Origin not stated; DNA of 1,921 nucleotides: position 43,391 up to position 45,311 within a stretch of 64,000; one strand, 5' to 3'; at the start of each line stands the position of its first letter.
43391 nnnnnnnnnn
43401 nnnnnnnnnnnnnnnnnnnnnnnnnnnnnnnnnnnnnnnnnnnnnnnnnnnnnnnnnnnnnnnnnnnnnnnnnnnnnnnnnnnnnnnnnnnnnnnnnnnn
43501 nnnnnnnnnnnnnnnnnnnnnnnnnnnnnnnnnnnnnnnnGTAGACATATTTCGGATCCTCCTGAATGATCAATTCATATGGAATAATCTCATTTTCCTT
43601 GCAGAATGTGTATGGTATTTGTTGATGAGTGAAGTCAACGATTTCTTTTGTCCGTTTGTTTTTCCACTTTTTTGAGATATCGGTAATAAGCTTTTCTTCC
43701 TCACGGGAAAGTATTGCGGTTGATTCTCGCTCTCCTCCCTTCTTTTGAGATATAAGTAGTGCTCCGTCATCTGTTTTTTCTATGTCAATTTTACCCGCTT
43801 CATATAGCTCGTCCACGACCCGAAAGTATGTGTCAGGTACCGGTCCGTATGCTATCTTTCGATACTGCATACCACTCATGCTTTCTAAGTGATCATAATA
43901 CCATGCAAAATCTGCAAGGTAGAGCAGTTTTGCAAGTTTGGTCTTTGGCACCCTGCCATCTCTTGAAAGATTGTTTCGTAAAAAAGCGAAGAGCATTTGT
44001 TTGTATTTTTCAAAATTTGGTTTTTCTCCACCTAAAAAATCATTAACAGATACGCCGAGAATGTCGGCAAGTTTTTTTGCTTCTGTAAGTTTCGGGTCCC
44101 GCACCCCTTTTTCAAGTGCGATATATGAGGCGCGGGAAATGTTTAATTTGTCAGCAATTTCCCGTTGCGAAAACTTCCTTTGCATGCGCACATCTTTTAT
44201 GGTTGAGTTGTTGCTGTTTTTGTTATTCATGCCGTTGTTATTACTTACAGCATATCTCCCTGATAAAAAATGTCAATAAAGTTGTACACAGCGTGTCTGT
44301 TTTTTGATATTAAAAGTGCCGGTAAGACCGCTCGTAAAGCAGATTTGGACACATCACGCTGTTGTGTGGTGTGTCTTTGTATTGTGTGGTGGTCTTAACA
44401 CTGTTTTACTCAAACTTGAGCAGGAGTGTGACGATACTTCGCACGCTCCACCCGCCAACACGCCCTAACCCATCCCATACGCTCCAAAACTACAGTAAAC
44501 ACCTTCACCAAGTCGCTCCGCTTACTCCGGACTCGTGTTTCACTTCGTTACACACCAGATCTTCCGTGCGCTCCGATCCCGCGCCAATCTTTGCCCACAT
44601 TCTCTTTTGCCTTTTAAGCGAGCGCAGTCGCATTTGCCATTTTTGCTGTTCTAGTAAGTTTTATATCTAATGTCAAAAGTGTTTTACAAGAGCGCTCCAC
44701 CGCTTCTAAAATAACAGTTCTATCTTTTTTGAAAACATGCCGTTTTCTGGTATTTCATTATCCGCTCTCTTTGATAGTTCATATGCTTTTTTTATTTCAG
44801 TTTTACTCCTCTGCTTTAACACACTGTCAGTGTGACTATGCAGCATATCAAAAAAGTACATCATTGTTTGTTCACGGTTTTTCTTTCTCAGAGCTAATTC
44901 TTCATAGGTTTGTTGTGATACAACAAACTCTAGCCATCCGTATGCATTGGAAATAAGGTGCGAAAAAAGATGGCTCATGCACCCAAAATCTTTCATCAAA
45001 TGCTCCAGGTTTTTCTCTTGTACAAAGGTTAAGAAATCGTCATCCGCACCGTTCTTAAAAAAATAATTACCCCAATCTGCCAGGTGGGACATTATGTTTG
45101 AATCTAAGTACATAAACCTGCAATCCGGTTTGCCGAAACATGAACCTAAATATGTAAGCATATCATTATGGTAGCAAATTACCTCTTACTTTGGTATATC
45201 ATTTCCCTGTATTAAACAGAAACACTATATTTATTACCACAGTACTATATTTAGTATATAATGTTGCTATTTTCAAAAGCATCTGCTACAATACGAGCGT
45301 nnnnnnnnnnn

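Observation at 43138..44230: HTH-Panacea antitoxin with overlapping RelE/HigB-like toxin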

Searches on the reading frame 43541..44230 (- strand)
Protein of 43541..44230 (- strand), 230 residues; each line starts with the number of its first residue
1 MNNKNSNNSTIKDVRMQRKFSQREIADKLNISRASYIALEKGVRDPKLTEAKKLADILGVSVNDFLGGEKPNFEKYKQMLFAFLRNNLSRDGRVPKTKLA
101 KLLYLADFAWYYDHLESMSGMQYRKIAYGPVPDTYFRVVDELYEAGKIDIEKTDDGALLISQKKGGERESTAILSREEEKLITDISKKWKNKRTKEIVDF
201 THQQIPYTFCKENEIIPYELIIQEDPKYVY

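Call 3: search_protein_families(library=pfam, proteins=[window:43541-44230:-], max_evalue=1)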
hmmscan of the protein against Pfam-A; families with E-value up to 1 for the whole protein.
window:43541-44230:- (230 aa): 13 families
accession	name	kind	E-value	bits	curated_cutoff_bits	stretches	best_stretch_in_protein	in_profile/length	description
PF13274.11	SocA_Panacea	-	1.3e-14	55.5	25.7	1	99-206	1-111/113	Antitoxin SocA-like, Panacea domain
PF01381.28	HTH_3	-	1.6e-14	54.1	23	1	11-64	1-54/55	Helix-turn-helix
PF12844.13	HTH_19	-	3.3e-10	40.2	30.2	1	11-68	4-61/64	Helix-turn-helix domain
PF13560.12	HTH_31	-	1.8e-06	28.6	27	1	11-62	6-58/64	Helix-turn-helix domain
PF13443.12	HTH_26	-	0.00075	20.1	22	1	14-66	5-58/63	Cro/C1-type HTH DNA-binding domain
PF13412.12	HTH_24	-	0.0042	17.1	21.9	1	21-34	19-32/48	Winged helix-turn-helix DNA-binding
PF08279.18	HTH_11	-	0.0049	17.1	25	1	17-34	12-30/55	HTH domain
PF04967.18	HTH_10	-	0.0056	16.9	23.1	0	46-65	21-40/53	HTH DNA binding domain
PF13744.12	HTH_37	-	0.0096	16.2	27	1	6-42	18-54/80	Helix-turn-helix domain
PF13413.12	HTH_25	-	0.073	13.3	24.6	1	12-42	3-33/62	Helix-turn-helix domain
PF13404.12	HTH_AsnC-type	-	0.1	12.9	27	0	88-105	12-29/42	AsnC-type helix-turn-helix domain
PF13384.12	HTH_23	-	0.11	12.8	24.6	0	18-34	16-32/50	Homeodomain-like domain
PF04545.22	Sigma70_r4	-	0.19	11.7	24.1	1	18-33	19-34/50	Sigma-70, region 4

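Call 4: search_protein_families(library=ncbifam, proteins=[window:43541-44230:-], max_evalue=1)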
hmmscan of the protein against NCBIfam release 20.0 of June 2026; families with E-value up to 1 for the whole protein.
window:43541-44230:- (230 aa): 15 families
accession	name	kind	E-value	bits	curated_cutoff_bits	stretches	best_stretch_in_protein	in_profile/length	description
NF041951.1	phage_RstR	subfamily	8.5e-11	42.1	80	1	9-75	5-70/108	RstR family transcriptional repressor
NF047948.1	male_kill_WMK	equivalog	1.6e-06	27.8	300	1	10-85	9-89/300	WO male-killing family protein Wmk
NF052239.1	antitox_spr1629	equivalog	5e-05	22.6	335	1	10-91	6-88/377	spr1629 family repressor/antitoxin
TIGR03070.1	couple_hipB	subfamily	0.00012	21.9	71.65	1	10-60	6-56/58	type II toxin-antitoxin system Y4mF family antitoxin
NF003162.0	PRK04140.1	equivalog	0.00037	19.6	263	1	8-62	128-182/317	transcriptional regulator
TIGR00270.2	TIGR00270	equivalog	0.00076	19.3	110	1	9-63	78-132/159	multiprotein bridging factor aMBF1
NF007408.0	PRK09943.1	equivalog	0.0018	17.9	211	1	6-69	7-70/185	HTH-type transcriptional regulator PuuR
TIGR02846.1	spore_sigmaK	equivalog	0.0052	16.3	298.65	1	17-40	192-215/227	RNA polymerase sporulation sigma factor SigK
NF007257.0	PRK09706.1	subfamily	0.0088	15.9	101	1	9-68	8-67/135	transcriptional repressor DicA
NF038139.1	Reg_Aceta_RamB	equivalog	0.01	14.5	700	1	9-65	5-61/465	acetate metabolism transcriptional regulator RamB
NF004471.0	PRK05803.1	subfamily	0.011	15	252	1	17-38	194-214/235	RNA polymerase sporulation sigma factor SigK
NF048014.1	antitoxin_DarG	equivalog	0.021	14.1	250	1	69-182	162-270/338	type II toxin-antitoxin system antitoxin DNA ADP-ribosyl glycohydrolase DarG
NF006015.0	PRK08154.1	subfamily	0.033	13.4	204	1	10-74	34-98/314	anaerobic benzoate catabolism transcriptional regulator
NF047745.1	SocA_antitoxin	equivalog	0.12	12.1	190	1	84-204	11-125/176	type VI toxin-antitoxin system SocA family antitoxin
NF007271.0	PRK09726.1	equivalog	0.14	12.2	79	1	10-61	16-67/88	type II toxin-antitoxin system antitoxin HipB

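Call 5: search_protein_families(library=phrogs, proteins=[window:43541-44230:-], max_evalue=1)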
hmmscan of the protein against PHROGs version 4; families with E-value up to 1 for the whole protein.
window:43541-44230:- (230 aa): 28 families (the best 25 are shown)
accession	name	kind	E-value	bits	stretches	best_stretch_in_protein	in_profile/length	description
phrog_8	-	transcription regulation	1.3e-14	55.4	1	10-213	165-332/346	transcriptional regulator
phrog_1281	-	unknown function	3.7e-13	50.6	1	72-209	6-128/195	-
phrog_3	-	transcription regulation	8.9e-13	49.8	1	2-96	84-168/430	transcriptional repressor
phrog_4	-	transcription regulation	4.3e-11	43.4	1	7-148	137-227/400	transcriptional repressor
phrog_2439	-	transcription regulation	3.5e-10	40.3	1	3-97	4-93/367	transcriptional regulator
phrog_2967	-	transcription regulation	1.5e-08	35.5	1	4-73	8-77/225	transcriptional regulator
phrog_14939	-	unknown function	2.6e-08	34.4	1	89-217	17-144/313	-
phrog_5823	-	transcription regulation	4.7e-08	33.6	1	6-76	6-77/404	transcriptional regulator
phrog_7241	-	transcription regulation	8e-07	30.2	1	7-64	62-119/122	transcriptional regulator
phrog_10390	-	unknown function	3.2e-06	27.9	1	57-221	130-287/299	-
phrog_2328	-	transcription regulation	3.3e-06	27.9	1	14-71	23-80/128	transcriptional repressor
phrog_1994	-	DNA, RNA and nucleotide metabolism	4.8e-06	27.6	1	10-73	3-67/170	DNA binding protein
phrog_1373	-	transcription regulation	6e-06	27.3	1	11-71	68-128/166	transcriptional regulator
phrog_2104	-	unknown function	1.3e-05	26.4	1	8-55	41-88/103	-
phrog_6962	-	unknown function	0.00075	20.7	1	11-45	6-40/73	-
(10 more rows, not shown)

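Call 6: search_protein_families(library=padloc, proteins=[window:43541-44230:-], max_evalue=1)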
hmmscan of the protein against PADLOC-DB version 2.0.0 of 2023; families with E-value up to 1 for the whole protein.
window:43541-44230:- (230 aa): 19 families
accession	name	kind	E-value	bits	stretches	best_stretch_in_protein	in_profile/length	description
PDLC04142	capH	-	1.4e-09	37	1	2-89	2-84/103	capH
PDLC02926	HTH_VI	-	1.9e-09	35.6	1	8-65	3-60/92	-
PDLC03952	RmrA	-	6.1e-08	29.9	1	9-81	25-97/395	-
PDLC04775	PDC-M69A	-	2.7e-07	29.1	1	11-83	12-84/113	-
PDLC03954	RmrA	-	2.8e-07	27.8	1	6-80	10-83/380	-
PDLC03949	RmrA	-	1.2e-05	22.4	1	7-75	3-71/363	-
PDLC03665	Control_protein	-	1.4e-05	23.3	1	10-66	12-69/77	control protein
PDLC03945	RmrA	-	1.7e-05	22.2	1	10-111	6-107/394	-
PDLC03947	RmrA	-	1.7e-05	21.8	1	4-108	9-109/383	-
PDLC03944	RmrA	-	0.00018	18.7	1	2-77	2-77/384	-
PDLC03951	RmrA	-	0.00033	17.7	1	10-102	12-99/400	-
PDLC03946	RmrA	-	0.00043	17.1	1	8-79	4-74/357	-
PDLC03956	RmrA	-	0.00088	16.4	1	14-109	16-109/399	-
PDLC03330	MTase_II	-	0.0014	15.4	1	8-69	6-67/430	Type II methyltransferase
PDLC04133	mad1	-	0.0084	14.4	1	15-35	1-21/60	mads_1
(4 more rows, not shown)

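Call 59: search_solved_structures(query=A4, max_evalue=0.01)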
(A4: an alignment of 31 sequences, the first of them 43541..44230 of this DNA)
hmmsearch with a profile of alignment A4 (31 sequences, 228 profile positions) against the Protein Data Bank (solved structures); distinct sequences matched with E-value up to 0.01: 57.
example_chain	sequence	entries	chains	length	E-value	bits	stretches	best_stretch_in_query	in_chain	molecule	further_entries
9k3w_A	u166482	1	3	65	1.3e-09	41.2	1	7-65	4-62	Transcriptional regulator, PbsX family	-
2mez_A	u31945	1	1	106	3.4e-09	39.8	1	2-66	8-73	Multiprotein Bridging Factor (MBP-like)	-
2b5a_A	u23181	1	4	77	1.1e-07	34.8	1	3-67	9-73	C.BclI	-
8tac_A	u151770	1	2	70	1.3e-06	31.3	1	6-58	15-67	DBP48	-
2xiu_A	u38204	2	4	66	3.7e-06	29.9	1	7-64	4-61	CYLR2 | CYLR2 SYNONYM CYTOLYSIN REPRESSOR 2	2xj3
5byo_A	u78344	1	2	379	3.8e-06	29.8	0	22-71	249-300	dTor_12x31L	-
1utx_A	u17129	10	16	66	4.5e-06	29.6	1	7-64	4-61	CYLR2 | cytolysin regulator 2 | PUTATIVE TRANSCRIPTION REGULATOR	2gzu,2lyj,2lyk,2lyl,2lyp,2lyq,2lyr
8ezt_A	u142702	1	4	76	1.4e-05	27.9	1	4-61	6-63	HipB(Lp)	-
1y7y_A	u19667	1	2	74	3e-05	26.9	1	4-62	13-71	C.AhdI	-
4ryk_A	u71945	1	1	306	3e-05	26.9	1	4-63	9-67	Lmo0325 protein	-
4ia8_A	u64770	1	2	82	5.9e-05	25.9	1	6-59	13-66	Regulatory protein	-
4yxz_A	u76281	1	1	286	6.1e-05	25.9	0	22-71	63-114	dTor_9x31L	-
3vk0_A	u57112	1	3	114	7.9e-05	25.5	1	9-62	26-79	Transcriptional regulator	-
9sf2_A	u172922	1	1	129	7.9e-05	25.5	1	2-63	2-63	Transcriptional regulator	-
5tn0_A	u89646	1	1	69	0.00011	25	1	7-66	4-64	HTH-type transcriptional regulator SinR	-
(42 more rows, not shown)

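Call 65: predict_structure(protein=window:43541-44230:-)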
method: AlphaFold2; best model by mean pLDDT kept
length: 230 residues; sequences in the alignment: 1
mean_pLDDT: 40.4   pTM: 0.27
mean pLDDT of the five models: 40.4, 38.7, 38.1, 36.3, 36.3
residues with pLDDT >= 90: 0; 70-90: 0; 50-70: 55; < 50: 175
segments of 3 or more residues with pLDDT < 50: 1-20, 24-26, 37-48, 69-71, 88-97, 107-143, 146-230
pLDDT, mean of each block of 10 residues (from residue 1): 35 42 52 46 44 58 56 54 52 47 50 36 25 37 45 36 34 35 38 27 22 29 29
secondary structure, 60 per line:
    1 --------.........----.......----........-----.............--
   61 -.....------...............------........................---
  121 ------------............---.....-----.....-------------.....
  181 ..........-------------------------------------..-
elements in order: H9-17 H22-28 H33-40 H46-58 H62-66 H73-87 H96-117 H133-144 E148-152 E158-162 H176-190

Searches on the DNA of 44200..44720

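Call 63: search_rna_families(source=window, start=44200, end=44720, threshold=evalue, max_evalue=1)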
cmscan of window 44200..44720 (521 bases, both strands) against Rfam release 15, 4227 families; matches with E-value up to 1: 0.
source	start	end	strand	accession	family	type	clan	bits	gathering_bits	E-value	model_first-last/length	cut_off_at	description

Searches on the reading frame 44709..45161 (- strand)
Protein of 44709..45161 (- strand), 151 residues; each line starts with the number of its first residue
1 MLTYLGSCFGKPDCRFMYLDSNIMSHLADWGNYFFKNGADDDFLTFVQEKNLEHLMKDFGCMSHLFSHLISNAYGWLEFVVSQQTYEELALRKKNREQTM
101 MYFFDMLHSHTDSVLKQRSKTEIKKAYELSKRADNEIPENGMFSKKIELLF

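Call 33: search_protein_families(library=pfam, proteins=[window:44709-45161:-], max_evalue=0.01)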
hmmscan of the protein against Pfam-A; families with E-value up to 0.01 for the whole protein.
window:44709-45161:- (151 aa): 1 family
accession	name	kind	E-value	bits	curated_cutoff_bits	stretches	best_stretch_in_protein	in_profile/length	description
PF22025.1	ThiI_fer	-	0.0051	17.7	25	0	86-127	6-43/72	ThiI ferredoxin-like domain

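Call 50: search_protein_families(library=padloc, proteins=[window:44709-45161:-], max_evalue=0.01)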
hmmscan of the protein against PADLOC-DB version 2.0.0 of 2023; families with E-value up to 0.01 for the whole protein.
window:44709-45161:- (151 aa): 0 families

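Call 77: search_protein_families(library=ncbifam, proteins=[window:44709-45161:-], max_evalue=0.1)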
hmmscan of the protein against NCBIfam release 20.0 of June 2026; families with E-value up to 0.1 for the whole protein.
window:44709-45161:- (151 aa): 0 families
